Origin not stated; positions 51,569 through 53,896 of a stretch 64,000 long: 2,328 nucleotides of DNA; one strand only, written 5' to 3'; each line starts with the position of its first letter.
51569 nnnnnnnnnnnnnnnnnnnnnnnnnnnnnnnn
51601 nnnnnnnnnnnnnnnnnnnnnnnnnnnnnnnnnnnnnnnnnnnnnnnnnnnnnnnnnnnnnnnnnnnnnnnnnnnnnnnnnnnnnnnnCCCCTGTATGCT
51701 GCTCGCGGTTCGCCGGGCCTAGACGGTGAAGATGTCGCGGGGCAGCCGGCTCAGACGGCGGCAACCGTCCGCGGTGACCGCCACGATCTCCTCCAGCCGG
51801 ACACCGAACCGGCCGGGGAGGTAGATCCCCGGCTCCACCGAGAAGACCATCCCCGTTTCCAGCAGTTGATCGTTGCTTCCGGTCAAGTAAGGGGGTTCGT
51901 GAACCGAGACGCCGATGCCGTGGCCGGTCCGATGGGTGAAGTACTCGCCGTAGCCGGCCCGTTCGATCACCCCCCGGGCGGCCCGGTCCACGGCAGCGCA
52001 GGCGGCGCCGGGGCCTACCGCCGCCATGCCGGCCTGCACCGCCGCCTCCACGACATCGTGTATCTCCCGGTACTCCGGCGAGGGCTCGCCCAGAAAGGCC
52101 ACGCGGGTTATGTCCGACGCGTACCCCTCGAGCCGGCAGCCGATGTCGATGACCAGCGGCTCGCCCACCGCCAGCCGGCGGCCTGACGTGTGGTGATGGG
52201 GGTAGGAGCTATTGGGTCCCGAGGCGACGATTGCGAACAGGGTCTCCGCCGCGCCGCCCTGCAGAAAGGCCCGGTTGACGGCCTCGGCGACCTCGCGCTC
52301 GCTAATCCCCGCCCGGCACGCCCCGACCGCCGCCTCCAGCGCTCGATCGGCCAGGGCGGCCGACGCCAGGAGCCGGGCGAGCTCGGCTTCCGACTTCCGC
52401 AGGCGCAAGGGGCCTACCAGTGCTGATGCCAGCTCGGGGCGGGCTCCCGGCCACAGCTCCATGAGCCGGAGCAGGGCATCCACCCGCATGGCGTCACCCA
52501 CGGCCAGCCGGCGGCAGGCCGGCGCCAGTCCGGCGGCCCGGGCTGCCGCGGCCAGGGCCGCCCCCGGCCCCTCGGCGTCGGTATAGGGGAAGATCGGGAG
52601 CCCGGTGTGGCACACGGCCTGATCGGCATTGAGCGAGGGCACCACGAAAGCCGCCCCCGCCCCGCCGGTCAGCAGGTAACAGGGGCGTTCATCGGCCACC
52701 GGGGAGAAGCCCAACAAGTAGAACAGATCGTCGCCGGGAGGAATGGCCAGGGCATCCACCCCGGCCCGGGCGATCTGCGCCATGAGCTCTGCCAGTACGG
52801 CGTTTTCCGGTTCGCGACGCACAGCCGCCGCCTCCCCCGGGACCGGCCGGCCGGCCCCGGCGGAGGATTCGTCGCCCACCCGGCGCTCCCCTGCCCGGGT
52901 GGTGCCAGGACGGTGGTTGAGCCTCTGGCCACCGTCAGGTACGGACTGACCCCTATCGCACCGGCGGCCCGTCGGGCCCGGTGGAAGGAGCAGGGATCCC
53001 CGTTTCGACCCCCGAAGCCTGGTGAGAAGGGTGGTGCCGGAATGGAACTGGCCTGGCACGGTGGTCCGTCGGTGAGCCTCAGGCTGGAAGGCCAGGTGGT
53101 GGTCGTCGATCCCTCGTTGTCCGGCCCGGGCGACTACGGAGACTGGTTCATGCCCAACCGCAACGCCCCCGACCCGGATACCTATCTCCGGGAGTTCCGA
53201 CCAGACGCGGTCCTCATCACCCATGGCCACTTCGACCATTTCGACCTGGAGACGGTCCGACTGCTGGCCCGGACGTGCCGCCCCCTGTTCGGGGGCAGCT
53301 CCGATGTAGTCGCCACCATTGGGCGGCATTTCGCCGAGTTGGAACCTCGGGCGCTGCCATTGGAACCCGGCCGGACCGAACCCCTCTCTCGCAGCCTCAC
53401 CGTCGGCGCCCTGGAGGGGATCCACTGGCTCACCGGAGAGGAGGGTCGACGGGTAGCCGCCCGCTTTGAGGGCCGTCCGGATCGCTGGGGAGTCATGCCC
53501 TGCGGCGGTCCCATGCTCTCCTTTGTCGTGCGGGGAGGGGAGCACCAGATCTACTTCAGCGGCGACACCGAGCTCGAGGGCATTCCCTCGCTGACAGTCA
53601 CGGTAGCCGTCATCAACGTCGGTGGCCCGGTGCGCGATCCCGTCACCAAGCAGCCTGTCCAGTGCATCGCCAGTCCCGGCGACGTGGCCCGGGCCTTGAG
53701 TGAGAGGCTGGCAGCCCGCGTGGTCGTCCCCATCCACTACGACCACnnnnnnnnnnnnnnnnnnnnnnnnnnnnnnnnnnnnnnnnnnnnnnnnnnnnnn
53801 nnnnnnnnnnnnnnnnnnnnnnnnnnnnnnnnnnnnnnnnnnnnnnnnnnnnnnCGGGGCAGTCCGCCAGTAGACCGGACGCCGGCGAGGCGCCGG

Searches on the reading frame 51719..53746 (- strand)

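Call 47: search_protein_families(library=pfam, proteins=[window:51719-53746:-], max_evalue=0.00001)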
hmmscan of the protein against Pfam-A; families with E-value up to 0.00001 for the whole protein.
window:51719-53746:- (675 aa): 2 families
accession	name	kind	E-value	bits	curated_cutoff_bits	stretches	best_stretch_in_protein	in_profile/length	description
PF00557.29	Peptidase_M24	-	1.7e-65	221.2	23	1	460-659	4-208/208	Metallopeptidase family M24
PF01321.24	Creatinase_N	-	4.2e-08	34.2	22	1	320-448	4-126/128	Creatinase/Prolidase N-terminal domain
